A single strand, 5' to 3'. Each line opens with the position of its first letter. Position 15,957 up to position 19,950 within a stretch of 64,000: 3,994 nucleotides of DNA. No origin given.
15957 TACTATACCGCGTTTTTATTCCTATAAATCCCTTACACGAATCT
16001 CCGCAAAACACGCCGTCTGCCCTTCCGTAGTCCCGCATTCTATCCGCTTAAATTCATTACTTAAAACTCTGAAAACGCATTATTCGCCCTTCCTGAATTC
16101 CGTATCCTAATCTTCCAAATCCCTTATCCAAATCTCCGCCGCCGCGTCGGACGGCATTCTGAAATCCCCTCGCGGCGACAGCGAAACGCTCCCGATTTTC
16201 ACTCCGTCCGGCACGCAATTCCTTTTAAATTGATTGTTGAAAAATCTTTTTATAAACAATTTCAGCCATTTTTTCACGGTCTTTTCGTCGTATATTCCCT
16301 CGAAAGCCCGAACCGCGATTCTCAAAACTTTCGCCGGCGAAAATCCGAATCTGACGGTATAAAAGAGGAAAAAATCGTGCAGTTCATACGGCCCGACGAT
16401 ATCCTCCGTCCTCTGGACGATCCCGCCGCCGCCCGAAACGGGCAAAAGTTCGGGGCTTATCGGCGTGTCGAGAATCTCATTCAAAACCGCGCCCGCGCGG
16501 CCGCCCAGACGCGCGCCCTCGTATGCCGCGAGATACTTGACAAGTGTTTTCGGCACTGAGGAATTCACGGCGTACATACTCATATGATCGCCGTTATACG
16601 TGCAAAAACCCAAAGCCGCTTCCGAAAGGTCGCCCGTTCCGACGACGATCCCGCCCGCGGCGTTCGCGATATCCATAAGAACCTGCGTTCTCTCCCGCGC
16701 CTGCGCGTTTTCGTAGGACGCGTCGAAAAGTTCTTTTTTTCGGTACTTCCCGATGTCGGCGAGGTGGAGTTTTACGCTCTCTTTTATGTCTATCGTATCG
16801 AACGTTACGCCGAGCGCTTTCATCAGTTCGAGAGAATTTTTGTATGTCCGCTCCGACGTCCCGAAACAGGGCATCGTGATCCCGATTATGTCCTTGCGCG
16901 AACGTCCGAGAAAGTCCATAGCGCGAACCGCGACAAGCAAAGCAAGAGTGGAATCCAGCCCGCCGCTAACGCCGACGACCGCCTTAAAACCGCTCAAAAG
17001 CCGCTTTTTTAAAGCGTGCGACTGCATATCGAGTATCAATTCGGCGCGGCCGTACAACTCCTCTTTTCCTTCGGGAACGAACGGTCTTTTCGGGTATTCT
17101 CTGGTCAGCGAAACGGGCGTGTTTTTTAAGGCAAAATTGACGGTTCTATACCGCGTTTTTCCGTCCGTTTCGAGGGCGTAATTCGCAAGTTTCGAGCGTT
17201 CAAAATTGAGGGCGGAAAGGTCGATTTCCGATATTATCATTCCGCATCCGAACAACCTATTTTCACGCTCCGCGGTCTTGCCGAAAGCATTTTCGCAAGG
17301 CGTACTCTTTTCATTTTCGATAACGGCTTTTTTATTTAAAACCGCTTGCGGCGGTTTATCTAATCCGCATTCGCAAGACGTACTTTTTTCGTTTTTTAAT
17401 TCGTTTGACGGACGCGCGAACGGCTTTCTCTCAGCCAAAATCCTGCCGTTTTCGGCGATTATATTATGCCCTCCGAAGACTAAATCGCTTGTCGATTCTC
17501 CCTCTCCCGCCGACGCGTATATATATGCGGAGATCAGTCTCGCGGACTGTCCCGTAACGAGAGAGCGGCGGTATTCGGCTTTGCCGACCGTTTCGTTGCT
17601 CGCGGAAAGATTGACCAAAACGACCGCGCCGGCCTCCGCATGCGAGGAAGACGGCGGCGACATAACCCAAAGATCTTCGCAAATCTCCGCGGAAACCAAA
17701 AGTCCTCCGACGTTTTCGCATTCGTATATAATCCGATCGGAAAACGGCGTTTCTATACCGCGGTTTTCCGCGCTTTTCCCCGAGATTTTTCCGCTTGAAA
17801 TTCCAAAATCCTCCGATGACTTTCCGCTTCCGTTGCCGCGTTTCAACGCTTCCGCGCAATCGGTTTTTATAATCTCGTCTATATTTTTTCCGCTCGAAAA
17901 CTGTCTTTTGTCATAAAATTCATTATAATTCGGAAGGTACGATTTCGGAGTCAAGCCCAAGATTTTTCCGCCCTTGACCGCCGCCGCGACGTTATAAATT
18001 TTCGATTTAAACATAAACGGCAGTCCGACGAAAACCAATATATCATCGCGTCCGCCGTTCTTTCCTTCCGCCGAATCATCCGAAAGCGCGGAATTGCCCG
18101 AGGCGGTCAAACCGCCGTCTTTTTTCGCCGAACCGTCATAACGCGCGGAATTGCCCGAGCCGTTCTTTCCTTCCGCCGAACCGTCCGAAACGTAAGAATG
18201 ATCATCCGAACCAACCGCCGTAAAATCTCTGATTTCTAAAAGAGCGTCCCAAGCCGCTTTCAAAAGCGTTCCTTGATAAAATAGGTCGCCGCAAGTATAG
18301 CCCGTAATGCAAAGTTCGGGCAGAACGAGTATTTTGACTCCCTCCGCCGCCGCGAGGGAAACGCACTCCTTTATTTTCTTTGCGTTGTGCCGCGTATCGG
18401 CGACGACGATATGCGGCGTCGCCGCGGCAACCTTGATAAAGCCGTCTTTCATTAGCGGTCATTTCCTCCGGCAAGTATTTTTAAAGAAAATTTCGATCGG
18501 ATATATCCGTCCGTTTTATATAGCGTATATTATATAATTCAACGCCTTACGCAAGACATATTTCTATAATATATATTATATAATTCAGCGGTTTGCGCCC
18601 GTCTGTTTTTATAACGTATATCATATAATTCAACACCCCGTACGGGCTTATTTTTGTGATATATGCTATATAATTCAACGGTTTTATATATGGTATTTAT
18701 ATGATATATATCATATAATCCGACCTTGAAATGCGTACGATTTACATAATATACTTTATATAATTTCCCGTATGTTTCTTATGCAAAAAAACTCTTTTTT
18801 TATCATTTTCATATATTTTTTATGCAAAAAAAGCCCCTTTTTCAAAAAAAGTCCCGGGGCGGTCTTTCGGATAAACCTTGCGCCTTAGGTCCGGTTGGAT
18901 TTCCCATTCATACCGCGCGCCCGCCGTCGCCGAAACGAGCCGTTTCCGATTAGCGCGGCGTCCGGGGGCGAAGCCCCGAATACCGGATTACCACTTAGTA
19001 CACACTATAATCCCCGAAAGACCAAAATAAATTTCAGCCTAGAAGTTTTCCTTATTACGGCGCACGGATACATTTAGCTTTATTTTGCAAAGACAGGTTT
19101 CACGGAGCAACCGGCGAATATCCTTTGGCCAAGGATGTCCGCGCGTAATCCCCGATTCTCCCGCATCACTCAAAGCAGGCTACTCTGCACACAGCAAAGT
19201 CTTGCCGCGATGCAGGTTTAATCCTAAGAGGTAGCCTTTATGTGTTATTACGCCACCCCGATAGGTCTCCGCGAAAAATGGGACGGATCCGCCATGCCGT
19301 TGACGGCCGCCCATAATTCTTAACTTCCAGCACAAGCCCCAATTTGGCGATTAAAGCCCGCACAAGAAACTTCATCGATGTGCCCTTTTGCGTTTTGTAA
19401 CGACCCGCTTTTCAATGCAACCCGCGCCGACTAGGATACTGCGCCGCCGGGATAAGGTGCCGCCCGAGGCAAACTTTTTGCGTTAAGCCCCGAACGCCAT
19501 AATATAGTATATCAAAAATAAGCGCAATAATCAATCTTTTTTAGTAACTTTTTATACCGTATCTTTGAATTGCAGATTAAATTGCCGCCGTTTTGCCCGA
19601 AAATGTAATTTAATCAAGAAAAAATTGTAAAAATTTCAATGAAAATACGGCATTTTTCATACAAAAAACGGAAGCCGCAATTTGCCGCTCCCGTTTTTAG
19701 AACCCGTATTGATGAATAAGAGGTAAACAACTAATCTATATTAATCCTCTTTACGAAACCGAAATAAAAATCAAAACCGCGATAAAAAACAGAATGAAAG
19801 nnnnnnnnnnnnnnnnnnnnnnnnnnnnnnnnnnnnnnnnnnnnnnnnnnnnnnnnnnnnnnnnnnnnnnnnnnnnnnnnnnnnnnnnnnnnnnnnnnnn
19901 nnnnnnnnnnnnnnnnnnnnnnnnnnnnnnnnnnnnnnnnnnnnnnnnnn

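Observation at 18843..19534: Candidate ~650-nt structured ncRNA with its own promoter between a membrane-protein gene and nadE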

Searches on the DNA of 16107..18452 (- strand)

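Call 45: search_rna_families(sources=[L160, L161, L162, L163], threshold=gathering)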
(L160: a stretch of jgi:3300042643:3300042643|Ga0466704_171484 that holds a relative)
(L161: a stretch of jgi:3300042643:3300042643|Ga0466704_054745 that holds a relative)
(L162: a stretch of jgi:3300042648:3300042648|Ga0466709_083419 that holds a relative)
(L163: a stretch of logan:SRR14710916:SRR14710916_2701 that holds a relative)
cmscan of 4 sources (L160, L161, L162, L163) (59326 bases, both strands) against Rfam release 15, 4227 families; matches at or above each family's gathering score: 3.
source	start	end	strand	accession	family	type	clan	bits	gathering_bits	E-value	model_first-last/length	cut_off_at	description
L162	9078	9699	+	RF01071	OLE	Gene;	-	363.5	50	3.2e-103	1-616/616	no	Ornate Large Extremophilic RNA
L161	7474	8101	+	RF01071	OLE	Gene;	-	358.2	50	1.2e-101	1-616/616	no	Ornate Large Extremophilic RNA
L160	5267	5892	+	RF01071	OLE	Gene;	-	343.7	50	2.4e-97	1-616/616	no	Ornate Large Extremophilic RNA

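Call 48: search_rna_families(sources=[L160, L161, L162, L111, L108, L101], threshold=gathering, show_alignments=6)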
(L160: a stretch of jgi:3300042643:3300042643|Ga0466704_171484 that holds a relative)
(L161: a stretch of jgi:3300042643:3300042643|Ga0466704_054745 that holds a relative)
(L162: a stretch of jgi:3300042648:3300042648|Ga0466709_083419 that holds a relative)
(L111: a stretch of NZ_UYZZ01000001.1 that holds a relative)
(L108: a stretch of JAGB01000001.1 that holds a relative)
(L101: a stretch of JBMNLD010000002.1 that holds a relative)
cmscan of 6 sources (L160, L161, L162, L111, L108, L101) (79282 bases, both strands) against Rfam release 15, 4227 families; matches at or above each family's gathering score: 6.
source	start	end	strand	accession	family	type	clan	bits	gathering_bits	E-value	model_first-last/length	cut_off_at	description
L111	899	1505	+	RF01071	OLE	Gene;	-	556.9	50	1.8e-160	1-616/616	no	Ornate Large Extremophilic RNA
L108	4635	5237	+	RF01071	OLE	Gene;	-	550.8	50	1.1e-158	1-616/616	no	Ornate Large Extremophilic RNA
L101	4111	4710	-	RF01071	OLE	Gene;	-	475.6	50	2.4e-136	1-616/616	no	Ornate Large Extremophilic RNA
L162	9078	9699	+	RF01071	OLE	Gene;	-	363.5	50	4.2e-103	1-616/616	no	Ornate Large Extremophilic RNA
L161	7474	8101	+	RF01071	OLE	Gene;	-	358.2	50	1.6e-101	1-616/616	no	Ornate Large Extremophilic RNA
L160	5267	5892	+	RF01071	OLE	Gene;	-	343.7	50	3.2e-97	1-616/616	no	Ornate Large Extremophilic RNA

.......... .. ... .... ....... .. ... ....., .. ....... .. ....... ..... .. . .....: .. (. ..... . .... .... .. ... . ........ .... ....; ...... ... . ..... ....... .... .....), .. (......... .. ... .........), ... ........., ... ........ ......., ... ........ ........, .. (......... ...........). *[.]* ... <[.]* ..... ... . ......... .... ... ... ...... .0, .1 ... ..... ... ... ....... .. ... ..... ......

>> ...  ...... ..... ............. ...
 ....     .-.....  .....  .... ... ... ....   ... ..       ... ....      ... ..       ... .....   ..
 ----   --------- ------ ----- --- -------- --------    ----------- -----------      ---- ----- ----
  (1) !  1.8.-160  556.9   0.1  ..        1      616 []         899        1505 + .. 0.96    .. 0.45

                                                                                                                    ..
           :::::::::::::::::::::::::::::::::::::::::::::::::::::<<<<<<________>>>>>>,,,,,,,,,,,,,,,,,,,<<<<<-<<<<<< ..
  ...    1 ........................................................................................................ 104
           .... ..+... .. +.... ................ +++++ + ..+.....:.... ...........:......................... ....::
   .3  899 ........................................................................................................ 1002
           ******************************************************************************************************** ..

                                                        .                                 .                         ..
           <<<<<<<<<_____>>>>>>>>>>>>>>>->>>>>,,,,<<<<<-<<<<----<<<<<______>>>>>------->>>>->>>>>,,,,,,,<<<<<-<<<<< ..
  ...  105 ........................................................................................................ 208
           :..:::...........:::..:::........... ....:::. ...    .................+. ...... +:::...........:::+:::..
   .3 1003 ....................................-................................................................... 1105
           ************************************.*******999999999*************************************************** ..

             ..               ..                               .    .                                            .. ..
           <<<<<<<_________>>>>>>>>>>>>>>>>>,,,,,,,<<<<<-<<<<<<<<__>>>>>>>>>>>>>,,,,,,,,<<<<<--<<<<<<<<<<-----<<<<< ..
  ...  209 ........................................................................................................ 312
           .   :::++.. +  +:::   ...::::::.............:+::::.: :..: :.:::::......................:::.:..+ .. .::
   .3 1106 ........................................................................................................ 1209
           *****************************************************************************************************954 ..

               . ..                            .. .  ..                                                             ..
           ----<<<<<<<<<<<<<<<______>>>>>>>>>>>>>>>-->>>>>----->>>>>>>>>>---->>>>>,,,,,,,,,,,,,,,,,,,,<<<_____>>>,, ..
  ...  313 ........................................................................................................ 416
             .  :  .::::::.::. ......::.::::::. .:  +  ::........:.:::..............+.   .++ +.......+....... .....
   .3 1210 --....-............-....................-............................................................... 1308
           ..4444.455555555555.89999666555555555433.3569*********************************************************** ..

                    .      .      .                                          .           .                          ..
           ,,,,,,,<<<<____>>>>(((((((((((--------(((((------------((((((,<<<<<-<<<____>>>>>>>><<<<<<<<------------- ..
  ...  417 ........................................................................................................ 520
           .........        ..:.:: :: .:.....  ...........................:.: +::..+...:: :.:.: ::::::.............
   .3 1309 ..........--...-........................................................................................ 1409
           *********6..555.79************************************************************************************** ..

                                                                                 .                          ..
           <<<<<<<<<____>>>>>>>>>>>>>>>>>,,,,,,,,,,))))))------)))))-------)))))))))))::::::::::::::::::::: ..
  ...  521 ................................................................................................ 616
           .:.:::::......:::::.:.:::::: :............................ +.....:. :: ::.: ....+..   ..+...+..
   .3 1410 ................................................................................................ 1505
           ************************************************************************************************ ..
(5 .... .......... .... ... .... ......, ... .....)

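Call 77: search_rna_families(source=L167, threshold=gathering, show_alignments=1)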
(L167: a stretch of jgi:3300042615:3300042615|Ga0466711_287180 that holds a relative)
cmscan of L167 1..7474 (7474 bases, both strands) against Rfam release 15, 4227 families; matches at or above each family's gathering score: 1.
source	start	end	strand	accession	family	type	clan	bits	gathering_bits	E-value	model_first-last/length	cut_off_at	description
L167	3647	4270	+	RF01071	OLE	Gene;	-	370.8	50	2.6e-106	1-616/616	no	Ornate Large Extremophilic RNA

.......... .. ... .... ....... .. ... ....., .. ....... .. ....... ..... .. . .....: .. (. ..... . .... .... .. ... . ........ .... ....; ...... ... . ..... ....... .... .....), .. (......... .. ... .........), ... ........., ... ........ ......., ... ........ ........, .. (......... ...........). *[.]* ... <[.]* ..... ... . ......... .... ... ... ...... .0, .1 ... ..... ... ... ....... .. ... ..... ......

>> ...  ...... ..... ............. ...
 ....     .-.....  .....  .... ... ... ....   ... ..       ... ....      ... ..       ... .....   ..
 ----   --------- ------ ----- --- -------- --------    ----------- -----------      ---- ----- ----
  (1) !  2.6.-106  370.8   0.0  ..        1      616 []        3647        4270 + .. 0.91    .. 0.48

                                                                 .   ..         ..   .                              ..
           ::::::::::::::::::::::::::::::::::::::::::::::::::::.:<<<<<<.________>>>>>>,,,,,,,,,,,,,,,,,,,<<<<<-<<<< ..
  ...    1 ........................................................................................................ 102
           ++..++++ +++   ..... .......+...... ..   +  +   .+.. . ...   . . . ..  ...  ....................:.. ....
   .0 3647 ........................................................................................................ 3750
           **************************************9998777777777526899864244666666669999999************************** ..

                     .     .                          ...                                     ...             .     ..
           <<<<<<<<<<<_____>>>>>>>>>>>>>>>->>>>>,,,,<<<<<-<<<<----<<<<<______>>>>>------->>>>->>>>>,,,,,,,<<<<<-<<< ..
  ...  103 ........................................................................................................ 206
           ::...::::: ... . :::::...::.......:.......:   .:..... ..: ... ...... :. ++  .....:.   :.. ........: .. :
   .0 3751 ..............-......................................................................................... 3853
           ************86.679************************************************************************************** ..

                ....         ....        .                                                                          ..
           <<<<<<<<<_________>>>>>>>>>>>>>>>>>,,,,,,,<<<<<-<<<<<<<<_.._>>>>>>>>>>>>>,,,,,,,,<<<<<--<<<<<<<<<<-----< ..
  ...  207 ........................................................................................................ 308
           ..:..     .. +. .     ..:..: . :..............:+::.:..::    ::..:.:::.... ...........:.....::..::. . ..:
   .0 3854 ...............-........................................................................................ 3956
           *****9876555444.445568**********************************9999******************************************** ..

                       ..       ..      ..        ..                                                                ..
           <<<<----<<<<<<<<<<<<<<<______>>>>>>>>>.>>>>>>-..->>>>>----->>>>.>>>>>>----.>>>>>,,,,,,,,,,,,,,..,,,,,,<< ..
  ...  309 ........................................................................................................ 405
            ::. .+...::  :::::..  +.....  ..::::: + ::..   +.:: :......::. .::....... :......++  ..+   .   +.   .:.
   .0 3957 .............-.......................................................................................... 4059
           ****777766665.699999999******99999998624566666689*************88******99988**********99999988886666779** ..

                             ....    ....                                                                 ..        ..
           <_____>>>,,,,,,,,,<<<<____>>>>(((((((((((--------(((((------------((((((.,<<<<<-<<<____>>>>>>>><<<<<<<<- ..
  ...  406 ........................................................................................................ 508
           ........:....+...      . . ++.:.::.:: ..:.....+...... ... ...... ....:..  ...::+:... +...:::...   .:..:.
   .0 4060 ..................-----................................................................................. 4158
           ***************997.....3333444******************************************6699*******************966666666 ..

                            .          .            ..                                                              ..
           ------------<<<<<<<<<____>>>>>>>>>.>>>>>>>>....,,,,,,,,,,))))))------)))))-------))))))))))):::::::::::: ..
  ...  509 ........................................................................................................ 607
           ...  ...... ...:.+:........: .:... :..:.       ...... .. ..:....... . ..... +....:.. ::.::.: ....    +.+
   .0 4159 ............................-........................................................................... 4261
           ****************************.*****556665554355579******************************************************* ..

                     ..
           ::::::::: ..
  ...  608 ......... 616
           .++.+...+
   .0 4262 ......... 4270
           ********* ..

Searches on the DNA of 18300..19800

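Call 4: search_rna_families(source=window, start=18300, end=19800, threshold=evalue, max_evalue=1, show_alignments=1)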
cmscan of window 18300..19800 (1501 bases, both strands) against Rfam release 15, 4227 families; matches with E-value up to 1: 7.
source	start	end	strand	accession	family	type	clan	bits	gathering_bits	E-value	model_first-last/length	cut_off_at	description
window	18840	19463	-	RF01071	OLE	Gene;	-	355.8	50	1.5e-102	1-616/616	no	Ornate Large Extremophilic RNA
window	18596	18729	+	RF03246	MIR1515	Gene; miRNA;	-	28.2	140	0.0034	1-137/137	no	MIR1515 microRNA precursor family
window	19545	19694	-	RF02527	SSRC38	Gene; sRNA;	-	21.9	80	0.36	1-166/166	no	Streptococcus sRNA SSRC38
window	19520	19616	-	RF01578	RUF1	Gene; sRNA;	-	20.8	70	0.31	1-264/264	no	Plasmodium RNA of unkown function RUF1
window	18956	19047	-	RF01385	isrA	Gene; sRNA;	-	17.1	51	0.7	1-129/129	no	isrA Hfq binding RNA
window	19634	19699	+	RF02377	SurA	Gene; sRNA;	-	16.4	100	0.11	1-279/279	no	SurA sRNA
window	19661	19773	-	RF02637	EF0408_EF0409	Gene; sRNA;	-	13.7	440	0.9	1-412/412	no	Enterococcus sRNA EF0408_EF0409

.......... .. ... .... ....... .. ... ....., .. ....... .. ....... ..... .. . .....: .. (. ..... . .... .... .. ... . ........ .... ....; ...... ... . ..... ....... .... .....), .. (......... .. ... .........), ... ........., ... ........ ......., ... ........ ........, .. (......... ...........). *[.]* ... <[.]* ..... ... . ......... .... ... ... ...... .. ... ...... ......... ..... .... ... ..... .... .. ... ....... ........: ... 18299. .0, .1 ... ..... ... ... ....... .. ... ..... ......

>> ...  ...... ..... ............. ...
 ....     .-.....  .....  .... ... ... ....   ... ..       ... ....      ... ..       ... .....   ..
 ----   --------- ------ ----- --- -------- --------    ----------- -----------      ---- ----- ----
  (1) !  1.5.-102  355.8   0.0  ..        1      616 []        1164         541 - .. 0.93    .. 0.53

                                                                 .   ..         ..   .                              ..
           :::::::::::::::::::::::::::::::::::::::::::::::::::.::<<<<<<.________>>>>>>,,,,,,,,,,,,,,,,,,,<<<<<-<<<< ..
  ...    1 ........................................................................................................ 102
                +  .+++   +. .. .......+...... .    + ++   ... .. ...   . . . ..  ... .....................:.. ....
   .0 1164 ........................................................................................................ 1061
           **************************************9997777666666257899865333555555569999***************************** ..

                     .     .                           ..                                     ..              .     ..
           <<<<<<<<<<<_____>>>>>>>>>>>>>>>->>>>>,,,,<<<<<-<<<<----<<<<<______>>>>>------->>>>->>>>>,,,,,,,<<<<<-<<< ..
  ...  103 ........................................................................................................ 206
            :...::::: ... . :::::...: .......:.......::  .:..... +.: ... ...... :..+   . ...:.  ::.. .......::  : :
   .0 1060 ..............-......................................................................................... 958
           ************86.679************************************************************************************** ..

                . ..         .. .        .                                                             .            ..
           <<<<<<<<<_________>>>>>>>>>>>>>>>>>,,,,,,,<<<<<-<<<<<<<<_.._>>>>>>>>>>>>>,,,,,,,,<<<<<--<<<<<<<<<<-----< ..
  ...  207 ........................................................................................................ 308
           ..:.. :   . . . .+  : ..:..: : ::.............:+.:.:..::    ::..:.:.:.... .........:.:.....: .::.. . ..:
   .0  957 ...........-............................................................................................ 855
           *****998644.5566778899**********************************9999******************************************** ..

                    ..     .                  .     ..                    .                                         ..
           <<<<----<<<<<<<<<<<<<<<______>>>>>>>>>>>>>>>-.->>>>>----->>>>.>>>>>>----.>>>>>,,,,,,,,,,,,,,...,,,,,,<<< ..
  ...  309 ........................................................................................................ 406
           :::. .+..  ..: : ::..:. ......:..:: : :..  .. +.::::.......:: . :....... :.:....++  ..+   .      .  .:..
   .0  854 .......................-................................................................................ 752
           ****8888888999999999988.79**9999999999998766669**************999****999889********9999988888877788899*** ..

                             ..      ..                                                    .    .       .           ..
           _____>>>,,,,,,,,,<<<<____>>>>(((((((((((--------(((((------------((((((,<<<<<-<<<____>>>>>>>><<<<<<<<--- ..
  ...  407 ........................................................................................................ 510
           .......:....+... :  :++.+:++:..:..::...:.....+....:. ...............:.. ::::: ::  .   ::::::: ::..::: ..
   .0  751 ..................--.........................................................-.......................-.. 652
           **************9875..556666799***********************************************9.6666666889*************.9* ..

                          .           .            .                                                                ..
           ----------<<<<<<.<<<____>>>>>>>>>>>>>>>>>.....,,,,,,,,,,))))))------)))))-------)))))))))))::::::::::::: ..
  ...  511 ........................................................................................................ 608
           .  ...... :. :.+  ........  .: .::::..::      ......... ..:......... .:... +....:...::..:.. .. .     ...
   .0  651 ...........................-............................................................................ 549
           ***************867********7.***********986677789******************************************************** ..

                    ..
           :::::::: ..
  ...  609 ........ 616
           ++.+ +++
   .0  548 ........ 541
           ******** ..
